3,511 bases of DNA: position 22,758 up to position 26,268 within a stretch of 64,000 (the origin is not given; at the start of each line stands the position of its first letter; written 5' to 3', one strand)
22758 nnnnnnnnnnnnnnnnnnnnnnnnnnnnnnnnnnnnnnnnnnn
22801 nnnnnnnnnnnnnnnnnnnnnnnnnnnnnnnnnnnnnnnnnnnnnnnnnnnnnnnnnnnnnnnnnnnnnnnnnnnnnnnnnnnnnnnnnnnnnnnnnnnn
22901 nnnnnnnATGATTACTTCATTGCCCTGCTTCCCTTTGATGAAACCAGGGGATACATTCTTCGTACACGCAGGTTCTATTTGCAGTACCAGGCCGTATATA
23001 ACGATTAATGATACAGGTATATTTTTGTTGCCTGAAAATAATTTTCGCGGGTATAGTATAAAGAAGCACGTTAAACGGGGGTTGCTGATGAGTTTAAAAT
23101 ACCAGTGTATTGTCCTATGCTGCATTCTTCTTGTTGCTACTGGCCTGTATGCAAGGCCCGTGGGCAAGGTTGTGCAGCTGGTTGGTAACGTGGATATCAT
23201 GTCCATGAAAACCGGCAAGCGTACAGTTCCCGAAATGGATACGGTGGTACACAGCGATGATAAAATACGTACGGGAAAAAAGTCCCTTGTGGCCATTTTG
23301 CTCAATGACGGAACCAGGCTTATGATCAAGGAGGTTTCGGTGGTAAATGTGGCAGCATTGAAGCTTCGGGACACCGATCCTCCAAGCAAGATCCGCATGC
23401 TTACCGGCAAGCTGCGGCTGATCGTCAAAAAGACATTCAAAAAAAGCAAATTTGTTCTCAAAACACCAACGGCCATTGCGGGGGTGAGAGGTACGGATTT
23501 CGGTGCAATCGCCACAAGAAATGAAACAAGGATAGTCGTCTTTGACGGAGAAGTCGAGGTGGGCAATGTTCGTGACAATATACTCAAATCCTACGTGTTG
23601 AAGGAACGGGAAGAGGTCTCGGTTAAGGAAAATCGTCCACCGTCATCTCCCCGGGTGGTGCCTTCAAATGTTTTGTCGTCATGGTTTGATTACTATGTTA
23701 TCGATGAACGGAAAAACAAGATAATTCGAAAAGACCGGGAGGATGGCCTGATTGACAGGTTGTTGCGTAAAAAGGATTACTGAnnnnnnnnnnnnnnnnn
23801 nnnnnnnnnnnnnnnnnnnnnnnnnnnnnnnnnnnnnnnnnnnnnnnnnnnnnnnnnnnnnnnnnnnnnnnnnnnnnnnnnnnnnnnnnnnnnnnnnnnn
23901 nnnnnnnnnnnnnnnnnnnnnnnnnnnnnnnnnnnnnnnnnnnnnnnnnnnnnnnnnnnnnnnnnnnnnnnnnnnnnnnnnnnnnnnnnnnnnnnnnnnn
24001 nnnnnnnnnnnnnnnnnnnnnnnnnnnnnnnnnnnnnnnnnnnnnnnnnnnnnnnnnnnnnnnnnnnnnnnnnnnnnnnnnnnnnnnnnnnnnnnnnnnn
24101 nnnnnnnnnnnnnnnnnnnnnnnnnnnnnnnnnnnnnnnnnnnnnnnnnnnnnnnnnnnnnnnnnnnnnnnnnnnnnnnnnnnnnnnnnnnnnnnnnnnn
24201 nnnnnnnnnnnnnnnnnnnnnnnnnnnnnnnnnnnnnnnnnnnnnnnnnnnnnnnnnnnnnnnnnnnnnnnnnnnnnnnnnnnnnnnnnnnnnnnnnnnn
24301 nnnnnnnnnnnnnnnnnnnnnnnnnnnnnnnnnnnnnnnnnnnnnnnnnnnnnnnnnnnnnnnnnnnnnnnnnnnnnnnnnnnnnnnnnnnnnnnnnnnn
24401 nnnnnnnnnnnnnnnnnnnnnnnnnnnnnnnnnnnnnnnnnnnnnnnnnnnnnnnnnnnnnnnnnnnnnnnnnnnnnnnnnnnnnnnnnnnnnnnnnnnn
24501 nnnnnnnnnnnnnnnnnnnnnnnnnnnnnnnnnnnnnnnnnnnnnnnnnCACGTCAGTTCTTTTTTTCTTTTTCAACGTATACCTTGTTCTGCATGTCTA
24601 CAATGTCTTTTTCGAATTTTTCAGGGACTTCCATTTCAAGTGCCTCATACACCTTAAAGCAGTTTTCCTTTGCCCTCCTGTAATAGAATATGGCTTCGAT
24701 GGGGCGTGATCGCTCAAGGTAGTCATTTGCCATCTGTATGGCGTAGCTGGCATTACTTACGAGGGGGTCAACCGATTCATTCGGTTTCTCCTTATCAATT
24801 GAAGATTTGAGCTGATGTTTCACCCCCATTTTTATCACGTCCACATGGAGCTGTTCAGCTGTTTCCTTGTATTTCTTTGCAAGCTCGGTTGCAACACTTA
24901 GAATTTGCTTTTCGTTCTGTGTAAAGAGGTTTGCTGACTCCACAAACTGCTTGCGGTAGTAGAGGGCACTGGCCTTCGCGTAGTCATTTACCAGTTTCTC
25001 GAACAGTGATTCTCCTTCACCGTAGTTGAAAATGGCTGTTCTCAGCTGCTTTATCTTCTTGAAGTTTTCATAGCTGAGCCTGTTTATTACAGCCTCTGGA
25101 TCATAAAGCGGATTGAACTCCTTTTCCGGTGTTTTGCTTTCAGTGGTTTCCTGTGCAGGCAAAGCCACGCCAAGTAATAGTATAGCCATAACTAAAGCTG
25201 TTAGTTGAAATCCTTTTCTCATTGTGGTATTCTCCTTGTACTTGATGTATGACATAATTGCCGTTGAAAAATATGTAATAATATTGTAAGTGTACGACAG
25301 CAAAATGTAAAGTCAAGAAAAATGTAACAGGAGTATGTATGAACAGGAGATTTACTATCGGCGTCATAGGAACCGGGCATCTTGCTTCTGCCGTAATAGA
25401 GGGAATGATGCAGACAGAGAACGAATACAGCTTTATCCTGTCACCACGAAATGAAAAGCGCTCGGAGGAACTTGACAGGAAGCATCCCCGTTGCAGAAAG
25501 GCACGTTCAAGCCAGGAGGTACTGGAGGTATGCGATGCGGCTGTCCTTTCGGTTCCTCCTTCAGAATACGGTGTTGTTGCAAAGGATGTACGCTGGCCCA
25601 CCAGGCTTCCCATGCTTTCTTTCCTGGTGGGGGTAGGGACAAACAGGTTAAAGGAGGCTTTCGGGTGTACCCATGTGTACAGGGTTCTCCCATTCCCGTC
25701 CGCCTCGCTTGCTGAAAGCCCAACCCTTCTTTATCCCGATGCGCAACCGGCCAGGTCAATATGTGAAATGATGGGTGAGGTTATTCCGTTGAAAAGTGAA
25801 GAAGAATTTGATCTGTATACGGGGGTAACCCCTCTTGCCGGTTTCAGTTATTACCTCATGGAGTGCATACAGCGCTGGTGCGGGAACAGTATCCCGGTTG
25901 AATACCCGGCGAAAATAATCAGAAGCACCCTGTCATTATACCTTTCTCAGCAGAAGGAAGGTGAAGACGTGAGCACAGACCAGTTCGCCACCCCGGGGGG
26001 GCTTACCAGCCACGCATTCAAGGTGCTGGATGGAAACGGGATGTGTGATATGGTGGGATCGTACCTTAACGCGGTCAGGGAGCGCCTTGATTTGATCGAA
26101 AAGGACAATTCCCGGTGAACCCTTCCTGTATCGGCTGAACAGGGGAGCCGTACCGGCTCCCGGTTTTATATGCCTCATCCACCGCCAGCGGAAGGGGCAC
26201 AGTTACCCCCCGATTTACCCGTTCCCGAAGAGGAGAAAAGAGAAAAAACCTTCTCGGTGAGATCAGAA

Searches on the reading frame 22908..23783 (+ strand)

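Call 43: search_protein_families(library=pfam, proteins=[window:22908-23783:+], max_evalue=0.00001)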
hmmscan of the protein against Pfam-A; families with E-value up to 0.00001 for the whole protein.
window:22908-23783:+ (291 aa): 1 family
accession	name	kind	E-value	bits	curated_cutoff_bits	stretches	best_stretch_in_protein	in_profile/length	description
PF04773.18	FecR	-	1.8e-18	67.2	24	1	118-217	1-97/97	FecR protein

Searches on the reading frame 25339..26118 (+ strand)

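Call 44: search_protein_families(library=pfam, proteins=[window:25339-26118:+], max_evalue=0.00001)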
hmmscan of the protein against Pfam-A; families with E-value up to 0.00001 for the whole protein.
window:25339-26118:+ (259 aa): 1 family
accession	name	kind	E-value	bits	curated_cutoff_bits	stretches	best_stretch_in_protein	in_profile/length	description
PF03807.23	F420_oxidored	-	4.8e-09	37.1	21.6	1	6-84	1-79/94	NADP oxidoreductase coenzyme F420-dependent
